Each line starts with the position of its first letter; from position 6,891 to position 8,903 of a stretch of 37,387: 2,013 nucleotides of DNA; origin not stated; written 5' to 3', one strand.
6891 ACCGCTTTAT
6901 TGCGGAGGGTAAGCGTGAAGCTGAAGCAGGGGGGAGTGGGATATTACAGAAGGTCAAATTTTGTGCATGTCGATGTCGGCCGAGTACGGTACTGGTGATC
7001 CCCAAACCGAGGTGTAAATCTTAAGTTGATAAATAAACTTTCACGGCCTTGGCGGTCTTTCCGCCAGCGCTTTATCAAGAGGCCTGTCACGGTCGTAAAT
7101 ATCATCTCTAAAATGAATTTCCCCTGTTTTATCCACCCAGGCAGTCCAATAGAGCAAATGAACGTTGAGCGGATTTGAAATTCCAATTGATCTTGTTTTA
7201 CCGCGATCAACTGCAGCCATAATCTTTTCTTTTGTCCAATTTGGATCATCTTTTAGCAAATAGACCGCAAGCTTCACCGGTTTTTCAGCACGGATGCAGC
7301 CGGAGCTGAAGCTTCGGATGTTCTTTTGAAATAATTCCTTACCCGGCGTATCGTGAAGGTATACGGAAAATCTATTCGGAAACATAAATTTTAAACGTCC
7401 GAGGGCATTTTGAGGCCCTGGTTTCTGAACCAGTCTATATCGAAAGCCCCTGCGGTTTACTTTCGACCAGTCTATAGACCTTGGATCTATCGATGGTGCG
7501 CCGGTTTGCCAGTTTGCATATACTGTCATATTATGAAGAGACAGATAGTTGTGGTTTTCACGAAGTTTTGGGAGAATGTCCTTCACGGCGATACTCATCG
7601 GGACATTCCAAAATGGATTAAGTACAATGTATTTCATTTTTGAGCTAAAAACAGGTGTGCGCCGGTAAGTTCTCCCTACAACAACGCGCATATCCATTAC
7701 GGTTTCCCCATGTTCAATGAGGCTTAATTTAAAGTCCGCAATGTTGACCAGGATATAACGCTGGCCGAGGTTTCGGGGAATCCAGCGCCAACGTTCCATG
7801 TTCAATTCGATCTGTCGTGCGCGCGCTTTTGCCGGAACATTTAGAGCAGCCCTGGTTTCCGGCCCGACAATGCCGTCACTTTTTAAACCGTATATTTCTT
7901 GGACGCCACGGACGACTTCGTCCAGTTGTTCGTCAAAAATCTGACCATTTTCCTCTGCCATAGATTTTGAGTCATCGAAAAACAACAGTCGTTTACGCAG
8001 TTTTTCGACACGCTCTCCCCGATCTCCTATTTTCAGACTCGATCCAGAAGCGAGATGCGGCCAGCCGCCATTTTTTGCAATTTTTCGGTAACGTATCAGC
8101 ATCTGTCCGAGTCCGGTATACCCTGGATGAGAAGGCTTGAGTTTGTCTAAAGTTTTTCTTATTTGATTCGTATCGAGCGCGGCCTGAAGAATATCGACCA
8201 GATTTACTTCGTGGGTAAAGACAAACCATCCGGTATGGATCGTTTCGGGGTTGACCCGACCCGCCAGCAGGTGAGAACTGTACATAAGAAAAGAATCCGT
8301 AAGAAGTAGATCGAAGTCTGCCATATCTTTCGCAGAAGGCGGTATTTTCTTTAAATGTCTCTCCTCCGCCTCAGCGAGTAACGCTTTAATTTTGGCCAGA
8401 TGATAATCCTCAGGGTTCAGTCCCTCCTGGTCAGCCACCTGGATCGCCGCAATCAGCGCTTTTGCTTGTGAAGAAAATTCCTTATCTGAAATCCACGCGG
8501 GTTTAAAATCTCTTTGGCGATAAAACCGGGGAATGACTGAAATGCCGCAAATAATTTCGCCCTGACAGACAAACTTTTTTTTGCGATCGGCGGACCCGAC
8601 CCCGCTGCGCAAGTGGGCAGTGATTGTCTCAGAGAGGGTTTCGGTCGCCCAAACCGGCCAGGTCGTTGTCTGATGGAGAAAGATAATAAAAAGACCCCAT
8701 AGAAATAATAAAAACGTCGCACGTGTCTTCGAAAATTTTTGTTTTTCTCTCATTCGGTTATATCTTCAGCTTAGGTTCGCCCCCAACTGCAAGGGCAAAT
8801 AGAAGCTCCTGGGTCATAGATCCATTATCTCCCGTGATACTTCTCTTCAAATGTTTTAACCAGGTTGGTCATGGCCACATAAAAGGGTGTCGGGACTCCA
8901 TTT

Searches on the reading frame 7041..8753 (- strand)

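Call 9: search_protein_families(library=pfam, proteins=[window:7041-8753:-])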
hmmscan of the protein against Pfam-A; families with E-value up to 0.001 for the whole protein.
window:7041-8753:- (570 aa): 3 families
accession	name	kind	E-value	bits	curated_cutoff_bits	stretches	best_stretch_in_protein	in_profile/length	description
PF20142.4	Scaffold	-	1.6e-40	139.4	24.6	1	74-219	3-139/139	Scaffold domain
PF03734.19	YkuD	-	1.5e-23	84.4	23.4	1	332-503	2-142/146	L,D-transpeptidase catalytic domain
PF01471.23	PG_binding_1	-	1.8e-08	34.8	23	1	245-304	1-57/57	Putative peptidoglycan binding domain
